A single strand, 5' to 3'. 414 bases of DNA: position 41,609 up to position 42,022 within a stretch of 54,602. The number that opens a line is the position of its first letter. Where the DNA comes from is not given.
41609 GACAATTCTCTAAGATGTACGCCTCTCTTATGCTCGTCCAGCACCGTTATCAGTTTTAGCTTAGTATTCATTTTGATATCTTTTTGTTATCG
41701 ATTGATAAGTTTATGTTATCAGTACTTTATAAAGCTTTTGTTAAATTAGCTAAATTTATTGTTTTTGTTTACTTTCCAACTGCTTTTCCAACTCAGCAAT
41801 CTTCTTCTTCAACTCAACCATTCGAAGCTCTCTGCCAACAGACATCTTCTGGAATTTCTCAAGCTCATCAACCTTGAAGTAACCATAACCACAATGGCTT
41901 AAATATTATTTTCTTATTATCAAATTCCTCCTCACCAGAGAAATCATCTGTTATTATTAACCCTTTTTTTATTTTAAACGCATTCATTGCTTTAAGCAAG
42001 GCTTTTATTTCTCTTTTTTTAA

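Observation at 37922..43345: Four accessory cassettes (AAA/DUF4143 ATPase, MNT-HEPN, AAA/DUF4143 ATPase, HEPN-MNT) stacked downstream of a PAS sensor gene and separated by decaying copies of that gene's 3' end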

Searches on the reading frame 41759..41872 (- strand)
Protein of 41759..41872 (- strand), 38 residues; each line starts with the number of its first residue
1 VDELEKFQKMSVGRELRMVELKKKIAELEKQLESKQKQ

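Call 19: find_related_loci(query=A2, collection=genome_contigs, flank=10000)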
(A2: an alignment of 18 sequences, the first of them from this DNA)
Query A2 (38 aa) in genome_contigs; peptide patterns used: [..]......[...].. (x = any residue, [..] = any of these).
599 stretches matched a pattern (row limit reached: there are more); 541 encode a relative of the query (tblastn E <= 1e-3); the best 80 are kept; 80 distinct loci.
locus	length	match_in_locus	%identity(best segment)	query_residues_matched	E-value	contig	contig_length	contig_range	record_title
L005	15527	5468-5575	69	1-36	3e-11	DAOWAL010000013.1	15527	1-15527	MAG TPA_asm: Candidatus Aenigmatarchaeota archaeon isolate CSMAG_1834 CSMAG_1834_k141_1415431_length_15527_cov_7.0000, w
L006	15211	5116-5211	75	1-32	5e-11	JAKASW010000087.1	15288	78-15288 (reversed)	MAG: Bacteroidetes bacterium isolate YP1.bin85 NODE_3141_length_15288_cov_1.302289, whole genome shotgun sequence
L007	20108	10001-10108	69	2-37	6e-11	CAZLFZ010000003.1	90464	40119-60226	MAG TPA_asm: uncultured archaeon isolate binchicken_co262_246 genome assembly, contig: NODE_150_length_90464_cov_11.4794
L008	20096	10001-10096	75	1-32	8e-11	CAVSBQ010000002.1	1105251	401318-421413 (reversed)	MAG: Candidatus Aenigmarchaeota archaeon isolate MFD04408.bin.2.45 genome assembly, contig: contig_22876, whole genome s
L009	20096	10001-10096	69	3-34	1e-10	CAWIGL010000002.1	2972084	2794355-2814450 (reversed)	MAG: uncultured delta proteobacterium isolate MFD03726.bin.2.45 genome assembly, contig: contig_12774, whole genome shot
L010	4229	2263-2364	71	1-34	1e-10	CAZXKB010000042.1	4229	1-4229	MAG TPA_asm: uncultured Gammaproteobacteria bacterium isolate SRP185410_co1_438 genome assembly, contig: k141_2350852, w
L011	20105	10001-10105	69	1-35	1e-10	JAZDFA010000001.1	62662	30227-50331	MAG: archaeon isolate MEGAHIT-group-0.177 k141_16044272, whole genome shotgun sequence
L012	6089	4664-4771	64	1-36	3e-10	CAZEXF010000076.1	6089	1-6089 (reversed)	MAG TPA_asm: uncultured archaeon isolate SRP214966_co4_448 genome assembly, contig: NODE_18086_length_6089_cov_4.141366,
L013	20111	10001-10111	62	1-37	4e-10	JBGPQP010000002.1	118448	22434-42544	MAG: Candidatus Aenigmatarchaeota archaeon isolate OBJ1_062018_150_3 k141_5940_length_118448_cov_11.1251, whole genome s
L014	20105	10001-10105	66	3-37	5e-10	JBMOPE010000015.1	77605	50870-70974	MAG: Bacillota bacterium isolate Betzabe_MAG120 MAG120_15, whole genome shotgun sequence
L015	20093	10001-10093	71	1-31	7e-10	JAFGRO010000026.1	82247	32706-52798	MAG: Candidatus Woesearchaeota archaeon isolate Zod_Metabat.833 k87_4549187, whole genome shotgun sequence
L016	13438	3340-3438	67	1-33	7e-10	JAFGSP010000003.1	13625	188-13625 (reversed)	MAG: Candidatus Woesearchaeota archaeon isolate Zod_Metabat.908 k87_74481, whole genome shotgun sequence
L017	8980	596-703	58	3-38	6e-10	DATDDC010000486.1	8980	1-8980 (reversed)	MAG TPA_asm: Anaeromyxobacter sp. isolate SMAG_U164 k141_126983, whole genome shotgun sequence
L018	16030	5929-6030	59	1-34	9e-10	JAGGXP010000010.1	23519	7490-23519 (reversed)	MAG: Candidatus Aenigmatarchaeota archaeon isolate AUK155 PB_MBMC_109_c_000000000005, whole genome shotgun sequence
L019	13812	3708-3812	66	3-37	1e-9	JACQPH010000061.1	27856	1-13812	MAG: Elusimicrobia bacterium isolate NC_groundwater_1302_Ag_S-0.2um_62_53 S_p2_S4_coassembly_k141_1839657, whole genome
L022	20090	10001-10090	70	3-32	1e-9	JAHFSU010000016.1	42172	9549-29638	MAG: Deltaproteobacteria bacterium isolate nzgw604 NODE_575_length_42173_cov_4.942048, whole genome shotgun sequence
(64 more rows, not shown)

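Call 33: find_related_loci(query=A2, collection=viral_contigs, flank=10000)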
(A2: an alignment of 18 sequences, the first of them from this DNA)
Query A2 (38 aa) in viral_contigs; peptide patterns used: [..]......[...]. (x = any residue, [..] = any of these).
7 stretches matched a pattern, but none encodes a relative of the query by tblastn (E <= 1e-3).

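Call 68: search_protein_families(library=pfam, proteins=[L022:9668-10105:+, L022:7272-8474:+, L022:8657-9226:+, L022:9223-9678:+], max_evalue=0.01)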
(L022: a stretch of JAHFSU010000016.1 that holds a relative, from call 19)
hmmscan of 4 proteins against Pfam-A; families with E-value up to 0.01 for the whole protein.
L022:9668-10105:+ (145 aa): 2 families
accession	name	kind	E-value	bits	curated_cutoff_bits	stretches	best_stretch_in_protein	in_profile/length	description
PF08447.18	PAS_3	-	3e-08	34.3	25.6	1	33-85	36-88/89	PAS fold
PF13426.13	PAS_9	-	8.3e-05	23.3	27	1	30-83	40-95/103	PAS domain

L022:7272-8474:+ (400 aa): 2 families
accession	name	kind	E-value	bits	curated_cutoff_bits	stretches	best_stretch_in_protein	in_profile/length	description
PF13635.12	DUF4143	-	7e-26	91.3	28.1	1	202-350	2-160/160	Domain of unknown function (DUF4143)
PF13173.12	AAA_14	-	4e-22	79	27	1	30-147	2-127/129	AAA domain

L022:8657-9226:+ (189 aa): 3 families
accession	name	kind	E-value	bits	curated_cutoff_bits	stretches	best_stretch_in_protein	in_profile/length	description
PF18765.7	Polbeta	-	1.9e-12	47.6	26.9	1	95-178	4-81/93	Polymerase beta, Nucleotidyltransferase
PF01909.29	NTP_transf_2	-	4e-12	46.8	21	1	92-170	3-79/93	Nucleotidyltransferase domain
PF22600.2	MTPAP-like_central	-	0.0006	20.4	27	1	90-150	25-88/139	Poly(A) RNA polymerase, mitochondrial-like, central palm domain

L022:9223-9678:+ (151 aa): 1 family
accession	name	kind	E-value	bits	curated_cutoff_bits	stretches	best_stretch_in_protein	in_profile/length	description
PF05168.19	HEPN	-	2.7e-09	37.7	22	1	27-137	5-115/117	HEPN domain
